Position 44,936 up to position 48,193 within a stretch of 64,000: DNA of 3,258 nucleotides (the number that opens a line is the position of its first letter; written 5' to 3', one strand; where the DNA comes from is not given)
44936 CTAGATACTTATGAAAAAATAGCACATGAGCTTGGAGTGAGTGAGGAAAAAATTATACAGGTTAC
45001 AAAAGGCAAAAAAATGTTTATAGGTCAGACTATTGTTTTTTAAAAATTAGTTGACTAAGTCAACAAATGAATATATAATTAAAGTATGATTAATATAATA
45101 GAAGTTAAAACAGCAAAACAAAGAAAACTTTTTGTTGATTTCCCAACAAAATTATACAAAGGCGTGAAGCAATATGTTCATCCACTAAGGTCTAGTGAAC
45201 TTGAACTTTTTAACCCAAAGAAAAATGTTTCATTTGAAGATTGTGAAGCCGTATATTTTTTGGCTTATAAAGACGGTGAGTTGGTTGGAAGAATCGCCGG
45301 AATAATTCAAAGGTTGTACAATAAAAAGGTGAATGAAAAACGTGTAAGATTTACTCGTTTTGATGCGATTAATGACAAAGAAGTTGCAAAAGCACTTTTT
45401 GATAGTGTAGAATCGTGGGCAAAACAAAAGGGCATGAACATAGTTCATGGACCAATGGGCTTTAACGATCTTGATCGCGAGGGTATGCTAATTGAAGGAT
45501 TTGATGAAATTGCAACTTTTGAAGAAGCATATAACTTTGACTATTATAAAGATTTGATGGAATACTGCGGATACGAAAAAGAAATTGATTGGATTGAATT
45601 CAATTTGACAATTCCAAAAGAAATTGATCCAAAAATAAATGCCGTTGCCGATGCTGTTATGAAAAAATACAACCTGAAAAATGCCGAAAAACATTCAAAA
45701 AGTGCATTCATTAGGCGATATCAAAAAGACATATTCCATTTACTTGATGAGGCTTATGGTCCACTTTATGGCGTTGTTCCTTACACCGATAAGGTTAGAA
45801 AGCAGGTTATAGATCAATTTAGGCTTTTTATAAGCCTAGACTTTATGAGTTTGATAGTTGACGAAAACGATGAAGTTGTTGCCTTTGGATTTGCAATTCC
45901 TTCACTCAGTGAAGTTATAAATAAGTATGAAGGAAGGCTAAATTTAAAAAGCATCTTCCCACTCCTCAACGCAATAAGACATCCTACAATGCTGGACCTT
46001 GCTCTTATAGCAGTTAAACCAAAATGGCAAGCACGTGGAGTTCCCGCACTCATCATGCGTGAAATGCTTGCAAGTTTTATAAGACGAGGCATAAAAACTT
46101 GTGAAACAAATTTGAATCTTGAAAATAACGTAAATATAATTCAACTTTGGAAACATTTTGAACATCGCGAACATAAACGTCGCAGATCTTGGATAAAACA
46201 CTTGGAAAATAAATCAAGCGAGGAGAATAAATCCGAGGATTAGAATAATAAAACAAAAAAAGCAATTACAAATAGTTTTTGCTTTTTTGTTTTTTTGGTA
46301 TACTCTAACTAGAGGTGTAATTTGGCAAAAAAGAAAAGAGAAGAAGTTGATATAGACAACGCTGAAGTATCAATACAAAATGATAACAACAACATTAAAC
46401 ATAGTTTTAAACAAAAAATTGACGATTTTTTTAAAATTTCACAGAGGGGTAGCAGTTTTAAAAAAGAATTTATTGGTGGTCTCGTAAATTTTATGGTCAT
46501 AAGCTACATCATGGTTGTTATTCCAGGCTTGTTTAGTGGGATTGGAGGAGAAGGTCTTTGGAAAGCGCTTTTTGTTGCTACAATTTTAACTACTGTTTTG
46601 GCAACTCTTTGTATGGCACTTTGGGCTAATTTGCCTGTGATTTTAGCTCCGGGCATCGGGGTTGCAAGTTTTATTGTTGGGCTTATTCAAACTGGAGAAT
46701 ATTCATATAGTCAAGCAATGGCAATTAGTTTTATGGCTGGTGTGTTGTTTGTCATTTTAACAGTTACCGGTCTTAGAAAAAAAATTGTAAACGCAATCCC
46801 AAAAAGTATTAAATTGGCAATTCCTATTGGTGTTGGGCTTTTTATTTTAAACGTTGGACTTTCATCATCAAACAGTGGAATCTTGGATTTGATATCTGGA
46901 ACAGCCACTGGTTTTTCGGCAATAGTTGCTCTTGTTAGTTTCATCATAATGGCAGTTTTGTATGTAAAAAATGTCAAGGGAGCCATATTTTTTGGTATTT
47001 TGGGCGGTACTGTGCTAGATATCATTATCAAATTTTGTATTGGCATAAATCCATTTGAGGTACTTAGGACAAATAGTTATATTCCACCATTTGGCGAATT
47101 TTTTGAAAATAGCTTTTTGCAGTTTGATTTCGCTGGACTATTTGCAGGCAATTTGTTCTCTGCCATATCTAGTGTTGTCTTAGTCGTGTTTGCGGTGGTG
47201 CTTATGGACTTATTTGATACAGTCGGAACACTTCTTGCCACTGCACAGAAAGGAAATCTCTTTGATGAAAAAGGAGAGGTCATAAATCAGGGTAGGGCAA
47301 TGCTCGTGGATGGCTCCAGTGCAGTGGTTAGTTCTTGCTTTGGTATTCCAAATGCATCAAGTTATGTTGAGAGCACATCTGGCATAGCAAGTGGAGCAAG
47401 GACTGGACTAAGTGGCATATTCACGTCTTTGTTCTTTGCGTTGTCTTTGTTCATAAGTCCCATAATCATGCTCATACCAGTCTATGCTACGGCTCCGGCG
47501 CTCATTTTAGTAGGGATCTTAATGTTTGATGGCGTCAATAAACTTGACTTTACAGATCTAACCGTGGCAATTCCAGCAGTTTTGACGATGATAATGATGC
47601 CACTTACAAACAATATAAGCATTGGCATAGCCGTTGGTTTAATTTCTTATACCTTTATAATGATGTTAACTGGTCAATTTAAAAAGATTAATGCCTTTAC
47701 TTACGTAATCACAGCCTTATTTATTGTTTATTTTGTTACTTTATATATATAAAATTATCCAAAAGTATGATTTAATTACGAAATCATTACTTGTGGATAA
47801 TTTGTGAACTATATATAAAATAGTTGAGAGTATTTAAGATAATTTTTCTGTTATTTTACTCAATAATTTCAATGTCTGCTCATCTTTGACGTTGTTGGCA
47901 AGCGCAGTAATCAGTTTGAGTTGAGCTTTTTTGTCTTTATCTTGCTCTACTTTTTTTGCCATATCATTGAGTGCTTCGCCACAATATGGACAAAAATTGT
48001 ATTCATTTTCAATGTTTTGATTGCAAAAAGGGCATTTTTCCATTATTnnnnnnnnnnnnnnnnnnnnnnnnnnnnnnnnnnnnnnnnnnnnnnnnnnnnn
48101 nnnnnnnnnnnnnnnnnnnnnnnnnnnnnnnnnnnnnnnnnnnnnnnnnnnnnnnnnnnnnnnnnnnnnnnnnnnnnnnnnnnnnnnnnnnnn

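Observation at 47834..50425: Self-contained operon: metallophosphoesterase, degenerate metallophosphoesterase paralog and zinc-ribbon protein, next to a tRNA cluster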

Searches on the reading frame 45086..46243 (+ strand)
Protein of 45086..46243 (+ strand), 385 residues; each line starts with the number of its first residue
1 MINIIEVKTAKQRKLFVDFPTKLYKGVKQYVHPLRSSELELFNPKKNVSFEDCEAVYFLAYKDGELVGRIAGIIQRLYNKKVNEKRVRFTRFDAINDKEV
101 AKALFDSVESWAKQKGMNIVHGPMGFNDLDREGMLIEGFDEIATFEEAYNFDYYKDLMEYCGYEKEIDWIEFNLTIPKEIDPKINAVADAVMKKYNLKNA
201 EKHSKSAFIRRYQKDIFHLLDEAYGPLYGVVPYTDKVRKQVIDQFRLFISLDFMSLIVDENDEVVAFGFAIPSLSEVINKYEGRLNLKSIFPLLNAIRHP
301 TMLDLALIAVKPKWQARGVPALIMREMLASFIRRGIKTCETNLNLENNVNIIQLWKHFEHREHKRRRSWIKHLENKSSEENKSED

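Call 93: search_protein_families(library=pfam, proteins=[window:45086-46243:+], max_evalue=0.00001)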
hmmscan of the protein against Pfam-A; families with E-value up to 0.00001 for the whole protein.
window:45086-46243:+ (385 aa): 1 family
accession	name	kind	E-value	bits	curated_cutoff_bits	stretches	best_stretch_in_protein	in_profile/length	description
PF00583.31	Acetyltransf_1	-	8.7e-06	26.4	20.7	0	45-118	27-94/116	Acetyltransferase (GNAT) family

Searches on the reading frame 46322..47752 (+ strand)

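Call 93: search_protein_families(library=pfam, proteins=[window:46322-47752:+], max_evalue=0.00001)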
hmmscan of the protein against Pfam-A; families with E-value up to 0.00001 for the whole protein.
window:46322-47752:+ (476 aa): 1 family
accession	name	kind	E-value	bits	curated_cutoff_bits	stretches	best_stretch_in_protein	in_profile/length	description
PF00860.26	Xan_ur_permease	-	1.2e-33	116.8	27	1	48-436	2-387/389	Permease family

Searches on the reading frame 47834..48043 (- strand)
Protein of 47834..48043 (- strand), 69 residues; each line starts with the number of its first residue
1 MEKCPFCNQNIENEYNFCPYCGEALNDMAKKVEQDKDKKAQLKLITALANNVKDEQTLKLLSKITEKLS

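Call 4: search_protein_families(library=pfam, proteins=[window:47834-48043:-], max_evalue=1)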
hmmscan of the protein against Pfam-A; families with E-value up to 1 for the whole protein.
window:47834-48043:- (69 aa): 34 families (the best 25 are shown)
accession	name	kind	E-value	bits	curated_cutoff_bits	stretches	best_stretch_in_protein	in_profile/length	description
PF12773.13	DZR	-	1.2e-05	25.8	27.3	1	4-26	1-23/45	Double zinc ribbon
PF24460.1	DUF7575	-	1.8e-05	24.4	28.5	1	3-25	5-27/28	Domain of unknown function (DUF7575)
PF13240.11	Zn_Ribbon_1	-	2.7e-05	24.2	25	1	3-24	1-22/23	zinc-ribbon domain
PF13248.11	Zn_ribbon_3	-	5.7e-05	22.9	27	1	3-23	4-24/26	zinc-ribbon domain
PF24333.1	DUF7501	-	0.00068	20.2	27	2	14-28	9-23/58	Family of unknown function (DUF7501)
PF17032.10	Zn_ribbon_15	-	0.00077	20.7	28.9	1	2-22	53-73/73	zinc-ribbon family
PF08271.17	Zn_Ribbon_TF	-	0.0028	17.6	29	1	3-28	2-32/43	TFIIB zinc-binding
PF18912.6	DZR_2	-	0.0032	17.7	27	1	3-26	9-32/56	Double zinc ribbon domain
PF13824.12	zf-Mss51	-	0.0036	17.9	27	1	3-45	1-42/55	Zinc-finger of mitochondrial splicing suppressor 51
PF25207.1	DUF7837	-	0.0052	17.2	27.8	0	3-14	7-18/47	Domain of unknown function (DUF7837)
PF09077.16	Phage-MuB_C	-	0.0085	16.4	25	1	28-67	3-41/78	Mu B transposition protein, C terminal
PF23146.2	Zf_IFT144_1st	-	0.0097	16.2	27.5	1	12-28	1-17/25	IFT144, first zinc finger domain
PF05605.18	zf-Di19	-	0.012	16.3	27.5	0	17-27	4-14/54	Drought induced 19 protein (Di19), zinc-binding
PF08772.16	Zn_ribbon_NOB1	-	0.013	16.1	24.9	1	3-45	10-50/72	Nin one binding (NOB1) Zn-ribbon like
PF09889.16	DUF2116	-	0.03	14.7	26.8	1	4-34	6-37/59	Probable treble clef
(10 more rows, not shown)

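Call 5: search_protein_families(library=padloc, proteins=[window:47834-48043:-], max_evalue=1)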
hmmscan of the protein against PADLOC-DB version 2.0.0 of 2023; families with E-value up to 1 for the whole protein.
window:47834-48043:- (69 aa): 2 families
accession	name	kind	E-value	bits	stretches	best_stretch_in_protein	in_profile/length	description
PDLC03862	LmuB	-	0.0035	13.7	1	2-53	331-380/643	-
PDLC03672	HEase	-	0.038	11.8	1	14-40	114-140/199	homing endonuclease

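Call 6: search_protein_families(library=phrogs, proteins=[window:47834-48043:-], max_evalue=1)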
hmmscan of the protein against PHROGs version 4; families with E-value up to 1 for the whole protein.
window:47834-48043:- (69 aa): 42 families (the best 25 are shown)
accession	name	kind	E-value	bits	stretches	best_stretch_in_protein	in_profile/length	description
phrog_9700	-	unknown function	4.2e-05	23.6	1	2-46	7-51/483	-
phrog_8436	-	unknown function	0.00012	23.1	1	1-41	63-104/110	-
phrog_10714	-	unknown function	0.00043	21.5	1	2-33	74-107/109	-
phrog_10292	-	unknown function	0.00048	21.1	1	1-42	3-41/136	-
phrog_6586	-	unknown function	0.00087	20.2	1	3-33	5-35/129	-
phrog_2546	-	unknown function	0.001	20.3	1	3-54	2-55/180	-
phrog_8032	-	unknown function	0.0012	20.1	1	2-47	74-119/173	-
phrog_4030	-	unknown function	0.0028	18.8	1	15-30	67-82/85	-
phrog_7033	-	unknown function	0.0032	18.5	1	15-41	83-109/197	-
phrog_16564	-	unknown function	0.0036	18.2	1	3-42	96-137/154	-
phrog_32168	-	unknown function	0.004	18.4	1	4-34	5-32/63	-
phrog_6504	-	unknown function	0.006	17.8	1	17-38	9-30/61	-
phrog_1494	-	unknown function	0.01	16.1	1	10-39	194-223/226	-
phrog_37667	-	unknown function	0.012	16.6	1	4-39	7-39/64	-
phrog_16989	-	moron, auxiliary metabolic gene and host takeover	0.013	16.5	1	4-36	9-41/122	membrane protein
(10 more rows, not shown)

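Call 7: search_protein_families(library=ncbifam, proteins=[window:47834-48043:-], max_evalue=1)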
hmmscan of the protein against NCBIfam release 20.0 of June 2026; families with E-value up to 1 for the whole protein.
window:47834-48043:- (69 aa): 11 families
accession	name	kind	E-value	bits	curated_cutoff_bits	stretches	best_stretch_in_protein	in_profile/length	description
NF053815.1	teico_TcaA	equivalog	5.5e-05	22.2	550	1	1-41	1-41/463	membrane-associated protein TcaA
TIGR03655.1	anti_R_Lar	subfamily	0.002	18.4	39.6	1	18-29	4-15/55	Lar family restriction alleviation protein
NF049953.1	ribbon_DG_selen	exception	0.018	14.9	130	1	2-41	6-45/172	zinc ribbon-containing (seleno)protein DG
NF038384.1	zinc_YnfU_fam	subfamily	0.028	14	36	0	18-36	19-37/52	YnfU family zinc-binding protein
NF047723.1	TransFacS4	equivalog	0.035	14.6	120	1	1-63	1-65/90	transcription factor S4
NF047497.1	HK_LIC_12097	equivalog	0.058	12.1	500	1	7-60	57-110/367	LIC_12097 family sensor histidine kinase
NF001604.0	PRK00398.1-1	equivalog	0.09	12.4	103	0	18-30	26-38/48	DNA-directed RNA polymerase subunit P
TIGR03913.1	rad_SAM_trio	equivalog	0.092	11.1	591.75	1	3-41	430-468/477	GDL motif peptide-associated radical SAM/SPASM maturase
NF001606.0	PRK00398.1-3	equivalog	0.16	11.8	72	1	3-22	4-26/44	DNA-directed RNA polymerase subunit P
NF034186.3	PRK14891.1-1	equivalog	0.49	10.4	73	0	2-13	2-13/51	50S ribosomal protein L24e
TIGR04165.1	methano_modCys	hypoth_equivalog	0.61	10.4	60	1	11-46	3-38/50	TIGR04165 family Cys-rich peptide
